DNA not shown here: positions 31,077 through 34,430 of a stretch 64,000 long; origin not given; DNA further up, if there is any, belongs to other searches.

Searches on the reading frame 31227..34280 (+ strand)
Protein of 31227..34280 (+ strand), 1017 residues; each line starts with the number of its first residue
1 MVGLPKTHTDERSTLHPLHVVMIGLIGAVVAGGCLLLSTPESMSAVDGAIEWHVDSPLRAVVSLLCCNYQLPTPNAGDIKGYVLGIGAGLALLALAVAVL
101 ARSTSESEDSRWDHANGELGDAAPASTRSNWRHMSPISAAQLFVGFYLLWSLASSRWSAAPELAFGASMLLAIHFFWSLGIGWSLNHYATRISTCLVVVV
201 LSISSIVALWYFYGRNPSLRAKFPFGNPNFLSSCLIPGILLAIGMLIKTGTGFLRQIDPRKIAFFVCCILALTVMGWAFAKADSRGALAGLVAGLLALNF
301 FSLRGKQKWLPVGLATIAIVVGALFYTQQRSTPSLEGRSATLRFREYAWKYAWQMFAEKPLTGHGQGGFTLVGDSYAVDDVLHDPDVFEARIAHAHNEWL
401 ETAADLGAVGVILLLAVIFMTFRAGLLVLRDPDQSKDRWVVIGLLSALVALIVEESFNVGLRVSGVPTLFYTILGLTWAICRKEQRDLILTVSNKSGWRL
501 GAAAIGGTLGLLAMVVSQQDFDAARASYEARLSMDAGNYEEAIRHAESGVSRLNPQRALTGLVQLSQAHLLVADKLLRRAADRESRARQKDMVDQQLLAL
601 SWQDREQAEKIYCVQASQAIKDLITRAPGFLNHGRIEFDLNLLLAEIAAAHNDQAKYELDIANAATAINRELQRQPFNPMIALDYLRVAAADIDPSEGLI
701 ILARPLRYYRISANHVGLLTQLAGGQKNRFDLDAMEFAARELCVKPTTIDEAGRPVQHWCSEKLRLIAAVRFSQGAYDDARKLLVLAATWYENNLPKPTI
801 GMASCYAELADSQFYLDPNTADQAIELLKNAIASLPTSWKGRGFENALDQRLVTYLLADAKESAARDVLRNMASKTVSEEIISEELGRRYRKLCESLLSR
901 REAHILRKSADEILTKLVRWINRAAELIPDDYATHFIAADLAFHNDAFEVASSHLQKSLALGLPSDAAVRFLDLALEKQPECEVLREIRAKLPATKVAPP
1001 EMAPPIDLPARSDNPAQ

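Call 44: search_protein_families(library=pfam, proteins=[window:31227-34280:+], max_evalue=0.0001)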
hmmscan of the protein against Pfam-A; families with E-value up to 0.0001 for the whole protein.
window:31227-34280:+ (1017 aa): 1 family
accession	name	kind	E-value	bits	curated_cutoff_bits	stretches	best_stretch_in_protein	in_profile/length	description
PF04932.20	Wzy_C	-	4.4e-20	72.4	31.7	1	271-415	2-149/149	O-Antigen ligase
